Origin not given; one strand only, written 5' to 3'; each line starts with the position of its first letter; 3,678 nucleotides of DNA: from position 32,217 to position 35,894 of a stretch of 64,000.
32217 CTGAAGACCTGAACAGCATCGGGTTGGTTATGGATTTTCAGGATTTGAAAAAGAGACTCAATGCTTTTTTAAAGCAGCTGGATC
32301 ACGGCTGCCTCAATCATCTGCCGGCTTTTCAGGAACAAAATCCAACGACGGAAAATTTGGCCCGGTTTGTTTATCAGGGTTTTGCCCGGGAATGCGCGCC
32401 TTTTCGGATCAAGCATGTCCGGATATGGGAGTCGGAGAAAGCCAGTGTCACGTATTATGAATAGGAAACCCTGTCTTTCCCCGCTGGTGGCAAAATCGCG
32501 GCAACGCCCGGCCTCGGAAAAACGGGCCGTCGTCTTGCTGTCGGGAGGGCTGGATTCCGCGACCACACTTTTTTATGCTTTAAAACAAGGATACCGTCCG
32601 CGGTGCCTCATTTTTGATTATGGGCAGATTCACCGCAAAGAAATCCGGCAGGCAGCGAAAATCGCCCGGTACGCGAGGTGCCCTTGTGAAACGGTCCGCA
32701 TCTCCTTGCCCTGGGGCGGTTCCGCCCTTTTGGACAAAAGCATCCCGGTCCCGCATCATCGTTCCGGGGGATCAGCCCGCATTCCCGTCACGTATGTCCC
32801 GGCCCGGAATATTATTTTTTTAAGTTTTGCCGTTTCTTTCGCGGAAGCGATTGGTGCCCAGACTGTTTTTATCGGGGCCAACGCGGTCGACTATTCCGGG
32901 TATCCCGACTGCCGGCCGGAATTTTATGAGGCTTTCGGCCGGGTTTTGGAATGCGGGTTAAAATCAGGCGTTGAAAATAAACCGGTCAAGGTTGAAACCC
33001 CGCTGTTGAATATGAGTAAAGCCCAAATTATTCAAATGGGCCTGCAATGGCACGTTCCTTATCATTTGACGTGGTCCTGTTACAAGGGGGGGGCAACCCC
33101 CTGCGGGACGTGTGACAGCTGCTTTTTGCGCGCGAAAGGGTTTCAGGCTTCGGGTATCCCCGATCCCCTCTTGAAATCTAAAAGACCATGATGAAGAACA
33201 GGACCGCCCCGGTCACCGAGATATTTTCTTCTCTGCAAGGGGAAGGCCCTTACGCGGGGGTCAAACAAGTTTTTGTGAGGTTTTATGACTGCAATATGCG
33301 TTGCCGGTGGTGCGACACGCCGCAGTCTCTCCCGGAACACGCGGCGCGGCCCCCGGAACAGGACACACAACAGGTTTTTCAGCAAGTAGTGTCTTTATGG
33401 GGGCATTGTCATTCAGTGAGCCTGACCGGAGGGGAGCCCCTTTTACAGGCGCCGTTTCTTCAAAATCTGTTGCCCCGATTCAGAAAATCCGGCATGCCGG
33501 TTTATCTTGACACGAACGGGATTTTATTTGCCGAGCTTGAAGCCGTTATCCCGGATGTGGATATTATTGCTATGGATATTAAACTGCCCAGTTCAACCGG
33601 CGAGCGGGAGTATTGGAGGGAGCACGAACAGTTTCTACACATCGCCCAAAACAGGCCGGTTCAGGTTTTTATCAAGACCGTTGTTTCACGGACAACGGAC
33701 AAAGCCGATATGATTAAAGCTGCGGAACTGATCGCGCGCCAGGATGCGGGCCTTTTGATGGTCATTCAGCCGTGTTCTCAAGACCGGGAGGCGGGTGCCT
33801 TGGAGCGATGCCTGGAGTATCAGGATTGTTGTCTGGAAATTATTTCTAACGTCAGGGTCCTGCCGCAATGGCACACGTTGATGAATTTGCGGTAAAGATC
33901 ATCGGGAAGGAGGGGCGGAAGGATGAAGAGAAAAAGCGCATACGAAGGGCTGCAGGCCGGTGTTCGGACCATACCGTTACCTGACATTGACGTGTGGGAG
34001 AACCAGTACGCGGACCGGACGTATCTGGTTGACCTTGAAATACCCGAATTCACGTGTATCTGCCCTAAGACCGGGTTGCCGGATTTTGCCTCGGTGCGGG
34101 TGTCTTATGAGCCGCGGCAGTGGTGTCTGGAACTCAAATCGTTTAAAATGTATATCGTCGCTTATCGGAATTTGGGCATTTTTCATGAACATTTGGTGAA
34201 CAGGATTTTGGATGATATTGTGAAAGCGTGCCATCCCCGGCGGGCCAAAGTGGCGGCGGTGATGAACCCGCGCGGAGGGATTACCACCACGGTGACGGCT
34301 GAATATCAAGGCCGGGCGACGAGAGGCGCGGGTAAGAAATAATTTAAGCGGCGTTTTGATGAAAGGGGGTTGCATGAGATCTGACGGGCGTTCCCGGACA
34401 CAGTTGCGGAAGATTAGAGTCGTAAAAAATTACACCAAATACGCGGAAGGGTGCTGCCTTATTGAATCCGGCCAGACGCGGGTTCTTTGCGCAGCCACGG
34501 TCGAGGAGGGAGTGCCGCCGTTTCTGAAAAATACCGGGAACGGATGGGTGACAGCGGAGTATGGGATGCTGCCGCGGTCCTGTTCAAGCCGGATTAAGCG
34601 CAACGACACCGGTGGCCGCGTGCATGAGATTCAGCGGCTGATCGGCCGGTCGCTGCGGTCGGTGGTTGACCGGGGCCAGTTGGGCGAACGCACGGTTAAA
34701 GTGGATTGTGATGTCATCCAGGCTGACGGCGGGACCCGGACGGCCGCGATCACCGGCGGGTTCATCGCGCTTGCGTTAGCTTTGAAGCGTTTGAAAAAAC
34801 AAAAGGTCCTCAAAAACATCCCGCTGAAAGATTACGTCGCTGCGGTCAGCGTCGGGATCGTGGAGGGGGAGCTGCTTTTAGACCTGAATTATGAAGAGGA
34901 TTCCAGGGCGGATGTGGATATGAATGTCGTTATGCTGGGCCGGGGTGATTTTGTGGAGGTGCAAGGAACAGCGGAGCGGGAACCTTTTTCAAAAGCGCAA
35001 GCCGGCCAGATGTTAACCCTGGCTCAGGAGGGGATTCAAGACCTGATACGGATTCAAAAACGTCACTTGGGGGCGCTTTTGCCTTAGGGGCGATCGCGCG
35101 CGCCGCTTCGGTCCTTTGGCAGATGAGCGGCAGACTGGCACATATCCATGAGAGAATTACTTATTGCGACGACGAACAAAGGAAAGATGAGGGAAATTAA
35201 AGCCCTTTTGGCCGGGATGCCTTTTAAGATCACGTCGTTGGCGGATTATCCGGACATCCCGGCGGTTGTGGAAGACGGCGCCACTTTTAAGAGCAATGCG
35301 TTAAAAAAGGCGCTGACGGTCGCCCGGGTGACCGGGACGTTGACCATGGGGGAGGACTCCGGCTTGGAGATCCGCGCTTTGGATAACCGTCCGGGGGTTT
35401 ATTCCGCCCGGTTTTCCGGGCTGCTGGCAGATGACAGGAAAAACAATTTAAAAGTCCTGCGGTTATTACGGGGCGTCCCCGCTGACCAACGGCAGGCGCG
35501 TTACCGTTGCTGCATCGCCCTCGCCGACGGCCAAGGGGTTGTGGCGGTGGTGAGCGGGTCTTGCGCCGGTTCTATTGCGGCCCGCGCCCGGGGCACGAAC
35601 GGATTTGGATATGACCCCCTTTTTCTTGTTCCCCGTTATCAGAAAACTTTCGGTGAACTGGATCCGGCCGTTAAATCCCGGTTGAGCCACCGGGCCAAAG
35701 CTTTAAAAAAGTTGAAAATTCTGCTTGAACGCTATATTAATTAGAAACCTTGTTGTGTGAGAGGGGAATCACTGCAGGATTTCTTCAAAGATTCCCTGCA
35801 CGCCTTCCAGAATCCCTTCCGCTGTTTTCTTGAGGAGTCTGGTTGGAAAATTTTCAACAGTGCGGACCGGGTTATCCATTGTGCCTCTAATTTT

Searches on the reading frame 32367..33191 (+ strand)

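Call 88: search_protein_families(library=pfam, proteins=[window:32367-33191:+], max_evalue=0.000001)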
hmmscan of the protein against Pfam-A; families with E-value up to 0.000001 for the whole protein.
window:32367-33191:+ (274 aa): 1 family
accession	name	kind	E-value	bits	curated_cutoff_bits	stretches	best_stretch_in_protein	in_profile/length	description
PF06508.19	QueC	-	1.1e-70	237.9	22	1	53-261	1-208/210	Queuosine biosynthesis protein QueC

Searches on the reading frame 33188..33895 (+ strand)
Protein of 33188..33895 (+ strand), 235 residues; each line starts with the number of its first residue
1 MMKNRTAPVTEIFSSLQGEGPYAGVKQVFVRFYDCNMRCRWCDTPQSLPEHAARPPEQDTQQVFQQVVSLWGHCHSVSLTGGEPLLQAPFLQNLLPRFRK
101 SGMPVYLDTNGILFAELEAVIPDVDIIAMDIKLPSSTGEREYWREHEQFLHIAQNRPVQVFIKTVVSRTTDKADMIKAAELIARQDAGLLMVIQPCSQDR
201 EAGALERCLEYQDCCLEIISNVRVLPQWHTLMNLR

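Call 88: search_protein_families(library=pfam, proteins=[window:33188-33895:+], max_evalue=0.000001)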
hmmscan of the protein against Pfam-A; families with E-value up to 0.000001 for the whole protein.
window:33188-33895:+ (235 aa): 2 families
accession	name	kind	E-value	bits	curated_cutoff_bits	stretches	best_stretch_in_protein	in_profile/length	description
PF04055.27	Radical_SAM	-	2.2e-11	44.6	29.5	1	33-177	5-161/166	Radical SAM superfamily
PF13353.11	Fer4_12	-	4.9e-09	37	22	1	25-119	6-99/137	4Fe-4S single cluster domain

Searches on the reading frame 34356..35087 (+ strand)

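Call 88: search_protein_families(library=pfam, proteins=[window:34356-35087:+], max_evalue=0.000001)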
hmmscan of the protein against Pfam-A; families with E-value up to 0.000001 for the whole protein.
window:34356-35087:+ (243 aa): 2 families
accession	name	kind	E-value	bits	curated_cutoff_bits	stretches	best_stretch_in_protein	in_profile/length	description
PF01138.27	RNase_PH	-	1.8e-25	90.3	25.5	1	16-142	1-127/130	3' exoribonuclease family, domain 1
PF03725.20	RNase_PH_C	-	3.8e-15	56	20.8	1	159-226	1-67/67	3' exoribonuclease family, domain 2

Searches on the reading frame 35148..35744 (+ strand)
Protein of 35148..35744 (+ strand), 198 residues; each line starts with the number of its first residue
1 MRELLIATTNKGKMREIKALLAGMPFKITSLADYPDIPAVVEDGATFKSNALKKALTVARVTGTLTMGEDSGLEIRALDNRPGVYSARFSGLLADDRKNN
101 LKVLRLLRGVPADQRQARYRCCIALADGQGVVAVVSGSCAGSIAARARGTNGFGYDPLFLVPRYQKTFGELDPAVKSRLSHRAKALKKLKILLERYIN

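Call 88: search_protein_families(library=pfam, proteins=[window:35148-35744:+], max_evalue=0.000001)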
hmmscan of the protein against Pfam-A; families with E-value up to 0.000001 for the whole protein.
window:35148-35744:+ (198 aa): 1 family
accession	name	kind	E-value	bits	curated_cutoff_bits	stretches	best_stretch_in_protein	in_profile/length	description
PF01725.21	Ham1p_like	-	1.2e-61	208.4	22.5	1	4-190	1-184/186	Ham1 family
